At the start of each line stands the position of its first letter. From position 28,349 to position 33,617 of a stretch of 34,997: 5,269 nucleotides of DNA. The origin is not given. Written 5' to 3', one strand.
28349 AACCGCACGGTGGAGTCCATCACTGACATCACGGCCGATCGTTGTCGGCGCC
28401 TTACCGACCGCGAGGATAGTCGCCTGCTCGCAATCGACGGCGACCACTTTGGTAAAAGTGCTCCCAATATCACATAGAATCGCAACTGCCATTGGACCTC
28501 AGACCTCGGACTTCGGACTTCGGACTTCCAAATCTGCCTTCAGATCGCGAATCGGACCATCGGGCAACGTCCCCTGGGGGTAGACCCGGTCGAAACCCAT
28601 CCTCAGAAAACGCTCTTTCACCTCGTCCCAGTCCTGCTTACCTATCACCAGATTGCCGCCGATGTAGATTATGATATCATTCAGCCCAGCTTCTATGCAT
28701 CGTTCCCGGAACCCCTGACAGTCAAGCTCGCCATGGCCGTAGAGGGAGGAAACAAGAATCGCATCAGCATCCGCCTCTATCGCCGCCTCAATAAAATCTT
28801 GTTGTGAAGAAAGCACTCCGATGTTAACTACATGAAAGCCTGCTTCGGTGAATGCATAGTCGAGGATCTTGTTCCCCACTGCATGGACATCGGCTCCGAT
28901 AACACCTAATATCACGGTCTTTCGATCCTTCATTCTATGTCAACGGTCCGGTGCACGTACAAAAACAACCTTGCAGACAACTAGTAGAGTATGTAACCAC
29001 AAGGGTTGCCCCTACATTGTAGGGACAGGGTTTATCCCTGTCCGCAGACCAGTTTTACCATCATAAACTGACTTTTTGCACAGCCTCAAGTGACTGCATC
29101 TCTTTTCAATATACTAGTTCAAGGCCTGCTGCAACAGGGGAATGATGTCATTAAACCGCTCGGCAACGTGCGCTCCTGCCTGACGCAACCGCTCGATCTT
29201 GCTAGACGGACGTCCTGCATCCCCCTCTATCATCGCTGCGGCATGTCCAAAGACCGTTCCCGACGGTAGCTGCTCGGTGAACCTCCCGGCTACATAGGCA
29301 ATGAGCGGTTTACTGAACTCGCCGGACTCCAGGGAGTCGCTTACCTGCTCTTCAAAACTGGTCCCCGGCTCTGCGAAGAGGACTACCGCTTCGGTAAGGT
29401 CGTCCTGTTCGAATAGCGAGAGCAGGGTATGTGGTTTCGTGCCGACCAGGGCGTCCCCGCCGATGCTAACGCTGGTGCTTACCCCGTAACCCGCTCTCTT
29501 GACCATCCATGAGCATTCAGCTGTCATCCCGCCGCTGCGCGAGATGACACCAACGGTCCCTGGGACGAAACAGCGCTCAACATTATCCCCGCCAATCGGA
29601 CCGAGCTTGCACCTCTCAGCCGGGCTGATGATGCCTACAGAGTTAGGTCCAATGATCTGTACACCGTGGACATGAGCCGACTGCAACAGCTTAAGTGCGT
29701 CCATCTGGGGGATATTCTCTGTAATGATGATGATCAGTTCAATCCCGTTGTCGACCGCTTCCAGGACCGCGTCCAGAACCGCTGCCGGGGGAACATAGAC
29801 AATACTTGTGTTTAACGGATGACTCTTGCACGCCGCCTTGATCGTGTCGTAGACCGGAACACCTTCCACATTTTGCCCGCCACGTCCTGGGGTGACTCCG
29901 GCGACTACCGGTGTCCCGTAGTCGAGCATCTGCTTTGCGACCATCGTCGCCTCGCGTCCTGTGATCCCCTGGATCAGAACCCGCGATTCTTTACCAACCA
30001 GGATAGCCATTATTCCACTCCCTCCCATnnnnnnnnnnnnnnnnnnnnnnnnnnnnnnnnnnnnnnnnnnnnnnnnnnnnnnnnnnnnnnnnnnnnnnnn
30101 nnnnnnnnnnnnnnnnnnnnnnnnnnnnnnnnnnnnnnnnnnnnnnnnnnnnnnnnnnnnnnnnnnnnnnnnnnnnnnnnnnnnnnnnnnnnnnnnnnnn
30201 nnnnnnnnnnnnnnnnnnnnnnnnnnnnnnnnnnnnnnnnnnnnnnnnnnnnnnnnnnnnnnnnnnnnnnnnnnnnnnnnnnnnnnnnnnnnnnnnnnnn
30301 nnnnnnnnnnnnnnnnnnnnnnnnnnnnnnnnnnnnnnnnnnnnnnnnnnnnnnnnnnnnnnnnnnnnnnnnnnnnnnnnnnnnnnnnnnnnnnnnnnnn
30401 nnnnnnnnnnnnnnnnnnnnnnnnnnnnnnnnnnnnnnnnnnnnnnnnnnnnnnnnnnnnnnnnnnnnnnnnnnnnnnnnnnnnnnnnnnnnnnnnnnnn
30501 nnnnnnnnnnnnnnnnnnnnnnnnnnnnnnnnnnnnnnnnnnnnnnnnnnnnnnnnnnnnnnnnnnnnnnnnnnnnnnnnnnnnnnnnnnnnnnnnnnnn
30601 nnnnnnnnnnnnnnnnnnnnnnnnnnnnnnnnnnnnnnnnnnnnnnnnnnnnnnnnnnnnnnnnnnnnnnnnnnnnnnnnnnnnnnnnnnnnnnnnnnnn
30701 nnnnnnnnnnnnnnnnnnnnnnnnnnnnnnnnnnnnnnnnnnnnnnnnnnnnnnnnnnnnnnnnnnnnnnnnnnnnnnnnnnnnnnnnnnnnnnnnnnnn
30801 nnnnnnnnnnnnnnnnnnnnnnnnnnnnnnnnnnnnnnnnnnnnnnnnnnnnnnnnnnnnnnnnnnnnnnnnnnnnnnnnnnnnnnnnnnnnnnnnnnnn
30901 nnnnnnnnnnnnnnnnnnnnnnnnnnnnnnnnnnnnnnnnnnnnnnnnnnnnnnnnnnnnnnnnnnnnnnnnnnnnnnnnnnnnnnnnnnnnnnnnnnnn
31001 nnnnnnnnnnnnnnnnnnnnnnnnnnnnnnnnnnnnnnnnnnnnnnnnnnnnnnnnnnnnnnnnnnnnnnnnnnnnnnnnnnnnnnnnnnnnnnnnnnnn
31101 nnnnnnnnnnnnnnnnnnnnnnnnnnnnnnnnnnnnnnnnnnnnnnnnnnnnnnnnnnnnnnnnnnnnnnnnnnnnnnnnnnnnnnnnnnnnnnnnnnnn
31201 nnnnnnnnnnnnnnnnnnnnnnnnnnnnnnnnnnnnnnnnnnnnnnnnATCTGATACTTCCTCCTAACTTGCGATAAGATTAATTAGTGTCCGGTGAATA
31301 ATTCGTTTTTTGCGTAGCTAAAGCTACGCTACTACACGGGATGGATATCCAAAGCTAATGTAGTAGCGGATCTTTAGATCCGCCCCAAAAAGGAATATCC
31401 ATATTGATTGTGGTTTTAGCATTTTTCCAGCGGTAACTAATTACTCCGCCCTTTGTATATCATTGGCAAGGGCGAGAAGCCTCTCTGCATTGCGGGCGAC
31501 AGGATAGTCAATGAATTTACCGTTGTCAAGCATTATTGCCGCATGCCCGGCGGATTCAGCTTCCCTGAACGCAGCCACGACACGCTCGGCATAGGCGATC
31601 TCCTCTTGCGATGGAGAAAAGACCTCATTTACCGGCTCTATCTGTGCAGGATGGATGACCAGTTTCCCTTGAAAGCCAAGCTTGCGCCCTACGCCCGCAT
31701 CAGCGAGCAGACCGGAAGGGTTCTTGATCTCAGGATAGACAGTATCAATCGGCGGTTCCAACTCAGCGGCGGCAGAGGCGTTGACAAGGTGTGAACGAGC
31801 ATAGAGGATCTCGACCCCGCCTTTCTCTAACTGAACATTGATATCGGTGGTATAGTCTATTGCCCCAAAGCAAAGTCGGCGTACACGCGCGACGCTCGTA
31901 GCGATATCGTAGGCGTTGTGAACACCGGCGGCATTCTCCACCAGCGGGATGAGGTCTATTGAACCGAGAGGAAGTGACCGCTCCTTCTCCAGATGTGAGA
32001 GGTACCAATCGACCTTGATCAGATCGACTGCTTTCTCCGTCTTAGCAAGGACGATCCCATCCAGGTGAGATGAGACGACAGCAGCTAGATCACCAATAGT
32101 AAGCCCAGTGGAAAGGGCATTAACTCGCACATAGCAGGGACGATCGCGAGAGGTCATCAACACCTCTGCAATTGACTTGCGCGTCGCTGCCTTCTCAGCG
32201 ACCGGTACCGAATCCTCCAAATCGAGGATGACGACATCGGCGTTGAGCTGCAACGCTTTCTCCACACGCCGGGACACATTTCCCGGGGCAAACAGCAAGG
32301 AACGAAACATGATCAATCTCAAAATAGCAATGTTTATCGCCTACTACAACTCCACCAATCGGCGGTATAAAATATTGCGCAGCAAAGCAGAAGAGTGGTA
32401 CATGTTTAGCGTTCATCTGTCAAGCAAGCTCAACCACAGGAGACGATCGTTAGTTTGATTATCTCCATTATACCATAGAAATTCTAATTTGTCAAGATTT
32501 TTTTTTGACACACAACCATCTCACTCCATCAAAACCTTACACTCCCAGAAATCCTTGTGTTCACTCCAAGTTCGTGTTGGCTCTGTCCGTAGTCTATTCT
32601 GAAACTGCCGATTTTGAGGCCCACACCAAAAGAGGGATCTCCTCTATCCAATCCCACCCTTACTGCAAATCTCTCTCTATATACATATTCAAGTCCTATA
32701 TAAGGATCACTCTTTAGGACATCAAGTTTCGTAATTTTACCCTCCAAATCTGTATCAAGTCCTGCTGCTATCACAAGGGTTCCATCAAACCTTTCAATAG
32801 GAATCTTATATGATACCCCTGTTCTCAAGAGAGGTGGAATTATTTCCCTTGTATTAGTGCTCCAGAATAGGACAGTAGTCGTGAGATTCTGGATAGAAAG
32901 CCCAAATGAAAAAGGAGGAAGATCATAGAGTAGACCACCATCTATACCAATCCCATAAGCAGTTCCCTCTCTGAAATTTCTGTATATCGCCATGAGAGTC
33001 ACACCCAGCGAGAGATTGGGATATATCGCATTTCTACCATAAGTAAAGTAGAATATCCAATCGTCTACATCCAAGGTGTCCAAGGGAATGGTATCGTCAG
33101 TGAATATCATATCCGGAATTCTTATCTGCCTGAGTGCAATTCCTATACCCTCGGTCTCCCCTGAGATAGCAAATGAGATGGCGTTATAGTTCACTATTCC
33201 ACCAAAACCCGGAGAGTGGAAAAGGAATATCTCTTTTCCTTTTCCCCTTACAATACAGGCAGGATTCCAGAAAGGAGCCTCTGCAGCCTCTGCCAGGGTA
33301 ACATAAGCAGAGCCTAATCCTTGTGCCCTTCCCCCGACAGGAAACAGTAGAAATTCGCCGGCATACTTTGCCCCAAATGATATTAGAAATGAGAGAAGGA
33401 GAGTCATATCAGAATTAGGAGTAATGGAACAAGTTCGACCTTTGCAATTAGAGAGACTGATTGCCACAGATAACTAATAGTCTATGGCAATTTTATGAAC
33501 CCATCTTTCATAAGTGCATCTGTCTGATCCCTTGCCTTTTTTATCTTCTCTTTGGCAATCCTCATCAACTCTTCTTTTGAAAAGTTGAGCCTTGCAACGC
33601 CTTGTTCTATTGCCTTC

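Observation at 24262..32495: Seven GC-rich genes in an AT-rich genome: a probable horizontally acquired operon already domesticated by host promoter and repeats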

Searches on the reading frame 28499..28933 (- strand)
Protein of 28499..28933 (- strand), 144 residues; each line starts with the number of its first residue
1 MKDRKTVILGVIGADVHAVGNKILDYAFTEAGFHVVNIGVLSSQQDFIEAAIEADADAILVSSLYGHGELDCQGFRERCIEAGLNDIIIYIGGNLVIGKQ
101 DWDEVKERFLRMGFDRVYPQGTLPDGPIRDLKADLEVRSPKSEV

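Call 5: search_protein_families(library=pfam, proteins=[window:28499-28933:-])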
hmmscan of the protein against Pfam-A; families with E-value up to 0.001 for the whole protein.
window:28499-28933:- (144 aa): 1 family
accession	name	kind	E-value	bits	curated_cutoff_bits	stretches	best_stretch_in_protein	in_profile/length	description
PF02310.24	B12-binding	-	4e-14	52.9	32.1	1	6-97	2-92/121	B12 binding domain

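Call 24: search_protein_families(library=ncbifam, proteins=[window:28499-28933:-], max_evalue=0.00001)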
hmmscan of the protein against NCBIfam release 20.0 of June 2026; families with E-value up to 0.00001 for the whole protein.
window:28499-28933:- (144 aa): 10 families
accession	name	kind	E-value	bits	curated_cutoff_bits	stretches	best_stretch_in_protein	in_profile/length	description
NF002612.0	PRK02261.1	equivalog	8.9e-67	223.2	110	1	4-140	3-139/148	methylaspartate mutase subunit S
TIGR01501.1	MthylAspMutase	equivalog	4e-61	204.6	135.8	1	5-137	2-134/134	methylaspartate mutase subunit S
TIGR00640.1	acid_CoA_mut_C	subfamily_domain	9.4e-16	58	57.45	1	4-136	2-128/132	methylmalonyl-CoA mutase C-terminal domain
NF006944.0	PRK09426.1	equivalog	9e-12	43.7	876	1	5-123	590-702/721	methylmalonyl-CoA mutase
NF040743.1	ornith_mutase_E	equivalog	1.3e-09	36.6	800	1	6-98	597-696/730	D-ornithine 4,5-aminomutase subunit OraE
TIGR02370.1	pyl_corrinoid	subfamily_domain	2.7e-09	36.7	215.3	1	4-102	84-181/197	methyltransferase cognate corrinoid protein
NF041607.1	dimeth_corrin_MtbC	equivalog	5.9e-09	35.7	350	1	3-94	81-173/203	dimethylamine corrinoid protein MtbC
NF047995.1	corrinoid_MtgC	exception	4.3e-08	32.9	310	1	6-66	94-154/215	glycine betaine-specific corrinoid protein MtgC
NF047996.1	corrin_MtgC_2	exception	6.1e-07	29.1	370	1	4-96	89-182/212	glycine betaine-specific corrinoid protein MtgC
TIGR02082.1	metH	equivalog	1.6e-06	26.1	1010.85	1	5-65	734-794/1182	methionine synthase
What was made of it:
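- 28499..28933 (-): glmS (mutS): B12-binding S subunit of glutamate (methylaspartate) mutase, 144 aa. Its last 9 codons lie in the heptamer array. NCBIfam equivalog NF002612, 223 bits against a cut-off of 110 (call 24).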

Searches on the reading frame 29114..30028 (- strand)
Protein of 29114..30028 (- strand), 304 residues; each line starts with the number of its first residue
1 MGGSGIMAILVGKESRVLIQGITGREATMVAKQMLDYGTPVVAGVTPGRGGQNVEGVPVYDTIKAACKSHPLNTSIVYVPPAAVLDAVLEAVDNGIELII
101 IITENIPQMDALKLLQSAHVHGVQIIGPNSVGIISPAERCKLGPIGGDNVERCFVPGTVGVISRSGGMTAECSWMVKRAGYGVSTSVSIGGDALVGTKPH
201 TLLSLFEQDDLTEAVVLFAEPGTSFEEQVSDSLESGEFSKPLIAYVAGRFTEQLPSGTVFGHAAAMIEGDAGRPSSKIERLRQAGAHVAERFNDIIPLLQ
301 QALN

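Call 5: search_protein_families(library=pfam, proteins=[window:29114-30028:-])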
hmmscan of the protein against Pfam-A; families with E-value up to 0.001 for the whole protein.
window:29114-30028:- (304 aa): 4 families
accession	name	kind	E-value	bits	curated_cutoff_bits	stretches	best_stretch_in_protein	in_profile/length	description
PF02629.25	CoA_binding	-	1.9e-25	89.9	22.3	1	13-104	2-96/97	CoA binding domain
PF13380.12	CoA_binding_2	-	1.4e-10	42.1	22.8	1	24-134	13-114/116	CoA binding domain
PF13607.11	Succ_CoA_lig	-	5.1e-10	39.7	27.4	1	156-298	1-134/138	Succinyl-CoA ligase like flavodoxin domain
PF00549.24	Ligase_CoA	-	5.4e-09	36.7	24.5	1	162-286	1-127/128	CoA-ligase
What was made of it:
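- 29114..30010 (-): SucD-like CoA-binding alpha subunit, 298 aa. Pfam CoA_binding and Ligase_CoA (call 5).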

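Call 24: search_protein_families(library=ncbifam, proteins=[window:29114-30010:-], max_evalue=0.00001)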
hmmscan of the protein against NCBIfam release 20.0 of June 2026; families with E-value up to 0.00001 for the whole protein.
window:29114-30010:- (298 aa): 6 families
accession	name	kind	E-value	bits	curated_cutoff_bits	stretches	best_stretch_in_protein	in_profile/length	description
TIGR01019.1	sucCoAalpha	subfamily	1.9e-82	276.9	353.2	1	3-295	1-284/286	succinate--CoA ligase subunit alpha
NF004230.0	PRK05678.1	equivalog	9.7e-81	271.1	336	1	1-297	1-288/291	succinate--CoA ligase subunit alpha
TIGR02717.1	AcCoA-syn-alpha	equivalog_domain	6.4e-22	77.8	567.15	1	45-292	46-283/447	acetate--CoA ligase alpha subunit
NF004760.0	PRK06091.1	subfamily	8.7e-10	37.7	433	1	58-277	109-320/555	acyl-CoA synthetase FdrA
NF045494.1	AcCoALig_Archglob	equivalog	9.8e-10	37.4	1200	1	53-290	271-495/665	acetate--CoA ligase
NF045493.1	HydDutCoALig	equivalog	4.5e-06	25.5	1300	1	38-264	42-264/698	4-hydroxybutyrate--CoA ligase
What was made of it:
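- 29114..30010 (-): Below the SucD cut-off, 277 against 353 (call 24).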

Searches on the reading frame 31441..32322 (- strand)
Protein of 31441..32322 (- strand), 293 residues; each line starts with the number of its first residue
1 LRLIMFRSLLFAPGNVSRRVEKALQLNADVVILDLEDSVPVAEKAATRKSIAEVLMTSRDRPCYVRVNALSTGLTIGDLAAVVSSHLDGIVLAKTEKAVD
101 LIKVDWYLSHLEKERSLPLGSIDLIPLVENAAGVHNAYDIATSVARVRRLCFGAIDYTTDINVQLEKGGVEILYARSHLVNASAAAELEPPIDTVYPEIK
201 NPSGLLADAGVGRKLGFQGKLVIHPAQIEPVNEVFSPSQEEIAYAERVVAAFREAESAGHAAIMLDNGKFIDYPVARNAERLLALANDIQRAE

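Call 5: search_protein_families(library=pfam, proteins=[window:31441-32322:-])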
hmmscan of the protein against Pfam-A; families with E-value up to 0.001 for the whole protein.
window:31441-32322:- (293 aa): 2 families
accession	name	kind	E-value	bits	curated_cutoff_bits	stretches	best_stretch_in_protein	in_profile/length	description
PF03328.21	HpcH_HpaI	-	5.8e-42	143.9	25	1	7-225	1-221/221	HpcH/HpaI aldolase/citrate lyase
PF15617.12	C-C_Bond_Lyase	-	3.2e-10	40.1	28.4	1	204-256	237-289/320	C-C_Bond_Lyase of the TIM-Barrel fold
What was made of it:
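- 31441..32310 (-): CitE-like CoA-ester lyase (HpcH/HpaI fold), 289 aa. Predicted (S)-citramalyl-CoA lyase. Pfam HpcH_HpaI at 5.8e-42 (call 5).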

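Call 24: search_protein_families(library=ncbifam, proteins=[window:31441-32310:-], max_evalue=0.00001)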
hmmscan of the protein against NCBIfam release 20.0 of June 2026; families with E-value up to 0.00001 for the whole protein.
window:31441-32310:- (289 aa): 4 families
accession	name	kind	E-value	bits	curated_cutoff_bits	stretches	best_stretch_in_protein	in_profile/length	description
TIGR01588.1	citE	equivalog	9.3e-65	218.5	443.4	1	3-283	4-284/288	citrate (pro-3S)-lyase subunit beta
NF038242.1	RipC_Ccl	equivalog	3e-47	161.4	375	1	3-281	2-267/268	itaconate degradation C-C-lyase RipC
NF041626.1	malyCoAlyase_Halo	equivalog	5.2e-17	61.8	500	1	72-286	93-317/340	L-malyl-CoA/beta-methylmalyl-CoA lyase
NF041315.1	malate_syn_AceB_Halo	equivalog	2.9e-08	32.8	780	1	50-237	80-273/429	malate synthase AceB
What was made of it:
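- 31441..32310 (-): Below the cut-offs of all named NCBIfam families: citE 218 against 443, RipC_Ccl 161 against 375 (call 24).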

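Call 59: search_solved_structures(query=window:31441-32310:-, max_evalue=1e-10)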
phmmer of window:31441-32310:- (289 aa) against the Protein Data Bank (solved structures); distinct sequences matched with E-value up to 1e-10: 13.
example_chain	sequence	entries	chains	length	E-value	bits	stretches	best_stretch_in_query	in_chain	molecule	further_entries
1sgj_A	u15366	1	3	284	1.4e-38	136.3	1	2-280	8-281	citrate lyase, beta subunit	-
5vxc_A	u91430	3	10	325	4.8e-37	131.3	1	3-286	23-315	Citrate lyase subunit beta-like protein, mitochondrial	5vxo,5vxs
5ugr_A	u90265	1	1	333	1.8e-33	119.6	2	169-283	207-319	Malyl-CoA lyase/beta-methylmalyl-CoA lyase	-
8khl_A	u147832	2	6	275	4.4e-33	118.3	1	2-282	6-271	Probable acyl-CoA lyase beta chain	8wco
9nzb_A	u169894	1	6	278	4.7e-33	118.2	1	2-282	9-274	Acyl-CoA lyase beta chain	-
3qll_A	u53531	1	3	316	1.8e-29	106.5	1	3-282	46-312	Citrate lyase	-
4l9y_A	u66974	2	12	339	5.9e-26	94.9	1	3-281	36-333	Malyl-CoA lyase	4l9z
6aq4_A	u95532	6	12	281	1.7e-20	77.1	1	6-283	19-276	Citrate lyase subunit beta-like protein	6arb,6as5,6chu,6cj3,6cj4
1z6k_A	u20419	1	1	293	2e-20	76.8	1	6-283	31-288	Citrate Lyase beta subunit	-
1u5v_A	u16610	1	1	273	8.9e-19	71.4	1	6-283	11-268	citE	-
1u5h_A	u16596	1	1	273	1.5e-18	70.7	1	6-283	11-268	citE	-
4l7z_A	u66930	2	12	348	2.7e-15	60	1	21-157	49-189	HpcH/HpaI aldolase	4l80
6kin_A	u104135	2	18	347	2.4e-14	56.9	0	21-157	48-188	HpcH/HpaI aldolase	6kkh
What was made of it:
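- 31441..32310 (-): Nearest solved relatives are Deinococcus CitE 1sgj, human CLYBL 5vxc and acyl-CoA lyases 8khl/9nzb (call 59).
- On Citramalyl-CoA lyase (RipC/Ccl/CLYBL group): CLYBL and acyl-CoA lyases are among the nearest solved relatives, at E of 1e-33 to 1e-37 (call 59).
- The CitE-like protein is nearest to free-CoA-ester lyases, including CLYBL and itaconate-pathway lyases (call 59). The CitE-like protein's closest characterised relatives include citramalyl-CoA lyases (call 59).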

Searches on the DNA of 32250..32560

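Call 72: search_rna_families(source=window, start=32250, end=32560, threshold=evalue, max_evalue=1)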
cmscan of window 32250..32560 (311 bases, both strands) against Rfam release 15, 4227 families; matches with E-value up to 1: 0.
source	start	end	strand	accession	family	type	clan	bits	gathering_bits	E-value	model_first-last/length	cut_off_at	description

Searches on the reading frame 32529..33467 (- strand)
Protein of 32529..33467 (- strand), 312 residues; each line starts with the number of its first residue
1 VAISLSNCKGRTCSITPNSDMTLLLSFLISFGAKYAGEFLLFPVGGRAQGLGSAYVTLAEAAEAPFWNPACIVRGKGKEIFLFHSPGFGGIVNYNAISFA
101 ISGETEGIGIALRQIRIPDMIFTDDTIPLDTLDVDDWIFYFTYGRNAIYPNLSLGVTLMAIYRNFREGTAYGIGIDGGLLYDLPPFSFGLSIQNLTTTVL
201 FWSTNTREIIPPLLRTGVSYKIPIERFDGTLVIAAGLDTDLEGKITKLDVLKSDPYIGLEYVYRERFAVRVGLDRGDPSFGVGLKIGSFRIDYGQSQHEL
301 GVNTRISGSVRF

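Call 5: search_protein_families(library=pfam, proteins=[window:32529-33467:-])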
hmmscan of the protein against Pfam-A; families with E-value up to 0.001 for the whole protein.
window:32529-33467:- (312 aa): 0 families

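Call 24: search_protein_families(library=ncbifam, proteins=[window:32529-33467:-], max_evalue=0.00001)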
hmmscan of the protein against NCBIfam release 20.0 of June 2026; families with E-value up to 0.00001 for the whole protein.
window:32529-33467:- (312 aa): 4 families
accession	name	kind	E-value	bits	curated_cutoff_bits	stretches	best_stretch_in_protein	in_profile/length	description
NF033709.1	PorV_fam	subfamily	3.7e-30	105.6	90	1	37-305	4-319/326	PorV/PorQ family protein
NF052325.1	PorVQ2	equivalog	8.1e-30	103.9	325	1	33-208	23-211/354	putative type IX sorting system protein PorV2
NF033711.1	T9SS_PorQ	equivalog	4.3e-14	52.3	220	1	30-222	19-213/335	type IX secretion system protein PorQ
NF033710.1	T9SS_OM_PorV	equivalog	5.7e-08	32.3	250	0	38-228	27-237/367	type IX secretion system outer membrane channel protein PorV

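Call 45: find_homologous_proteins(query=window:32529-33407:-, max_evalue=1e-10)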
Query window:32529-33407:- (292 aa): 28 proteins with E <= 1e-10 among 3317 candidates.
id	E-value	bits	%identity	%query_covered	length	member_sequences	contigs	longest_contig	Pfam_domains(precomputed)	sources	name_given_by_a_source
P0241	5.2e-190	648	99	100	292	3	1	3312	-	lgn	-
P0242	9.6e-172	588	90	100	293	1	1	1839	PF03687.21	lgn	-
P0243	8.3e-124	431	63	100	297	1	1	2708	-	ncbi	-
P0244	1.9e-120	420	61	100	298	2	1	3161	-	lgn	-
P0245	2.1e-120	420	61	100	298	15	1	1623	-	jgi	-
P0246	1.1e-119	417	61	100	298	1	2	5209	-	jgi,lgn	jgi:hypothetical protein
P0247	7.1e-118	412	60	100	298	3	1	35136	-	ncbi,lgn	-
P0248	6.9e-117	408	60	98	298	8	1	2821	-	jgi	-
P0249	1.2e-101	358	54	100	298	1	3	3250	-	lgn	-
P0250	6.6e-38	149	34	95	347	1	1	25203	PF03687.21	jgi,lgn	jgi:hypothetical protein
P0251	1.3e-37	148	33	97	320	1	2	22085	-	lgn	-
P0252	4.7e-36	143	34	96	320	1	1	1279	-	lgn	-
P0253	3.0e-31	127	34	94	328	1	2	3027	-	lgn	-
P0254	2.1e-30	124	31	96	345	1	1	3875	PF19572.6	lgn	-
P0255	5.6e-30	123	29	94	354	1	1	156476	PF03349.23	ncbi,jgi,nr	ncbi:MAG: PorV/PorQ family protein [Calditrichaeota bacterium]|nr:PorV/PorQ family protein [Calditri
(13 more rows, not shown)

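Call 46: find_encoding_contigs(protein=P0247, flank=10000, max_places=3)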
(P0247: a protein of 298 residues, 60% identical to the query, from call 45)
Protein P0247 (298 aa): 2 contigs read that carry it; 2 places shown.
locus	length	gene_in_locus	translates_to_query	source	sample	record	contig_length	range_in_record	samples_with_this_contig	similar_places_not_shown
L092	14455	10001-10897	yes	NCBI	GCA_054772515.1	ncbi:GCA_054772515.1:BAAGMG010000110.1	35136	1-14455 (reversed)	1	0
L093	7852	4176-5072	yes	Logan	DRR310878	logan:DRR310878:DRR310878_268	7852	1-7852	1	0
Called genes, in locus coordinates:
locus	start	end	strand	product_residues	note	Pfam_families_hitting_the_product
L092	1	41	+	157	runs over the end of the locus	PF00333:Ribosomal_S5, PF03719:Ribosomal_S5_C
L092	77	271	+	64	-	PF00327:Ribosomal_L30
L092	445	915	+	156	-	PF00828:Ribosomal_L27A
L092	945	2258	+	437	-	PF00344:SecY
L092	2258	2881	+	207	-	PF00406:ADK, PF02224:Cytidylate_kin (faint), PF13207:AAA_17, PF05191:ADK_lid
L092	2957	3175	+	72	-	PF01176:eIF-1a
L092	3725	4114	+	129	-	PF00416:Ribosomal_S13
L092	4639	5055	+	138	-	PF00411:Ribosomal_S11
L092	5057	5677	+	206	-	PF00163:Ribosomal_S4, PF01479:S4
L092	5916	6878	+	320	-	PF01193:RNA_pol_L, PF01000:RNA_pol_A_bac, PF03118:RNA_pol_A_CTD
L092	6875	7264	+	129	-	PF01196:Ribosomal_L17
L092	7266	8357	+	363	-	PF01855:POR_N, PF17147:PFOR_II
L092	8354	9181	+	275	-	PF02775:TPP_enzyme_C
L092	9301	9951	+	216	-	PF01558:POR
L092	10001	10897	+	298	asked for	-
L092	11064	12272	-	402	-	PF18990:DUF5723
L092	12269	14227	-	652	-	-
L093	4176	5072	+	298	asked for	-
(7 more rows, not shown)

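Call 47: find_encoding_contigs(protein=P0242, flank=10000, max_places=3)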
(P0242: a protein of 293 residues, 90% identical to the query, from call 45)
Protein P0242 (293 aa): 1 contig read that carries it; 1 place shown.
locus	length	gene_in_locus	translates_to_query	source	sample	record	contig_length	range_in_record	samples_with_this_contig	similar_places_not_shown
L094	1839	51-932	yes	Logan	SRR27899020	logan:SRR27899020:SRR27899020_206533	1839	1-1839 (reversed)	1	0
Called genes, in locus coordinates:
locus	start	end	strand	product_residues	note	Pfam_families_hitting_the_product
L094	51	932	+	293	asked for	PF03687:UPF0164 (weak)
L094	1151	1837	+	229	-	?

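Call 48: find_encoding_contigs(protein=P0241, flank=10000, max_places=3)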
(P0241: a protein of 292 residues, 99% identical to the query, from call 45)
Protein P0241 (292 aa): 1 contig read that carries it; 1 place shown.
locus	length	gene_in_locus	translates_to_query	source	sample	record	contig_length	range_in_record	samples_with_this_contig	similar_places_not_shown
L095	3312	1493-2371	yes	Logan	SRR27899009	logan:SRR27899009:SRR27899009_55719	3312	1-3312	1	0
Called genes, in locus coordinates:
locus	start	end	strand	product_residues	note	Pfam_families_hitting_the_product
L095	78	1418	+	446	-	PF00390:malic, PF03949:Malic_M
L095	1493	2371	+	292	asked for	-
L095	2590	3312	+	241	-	?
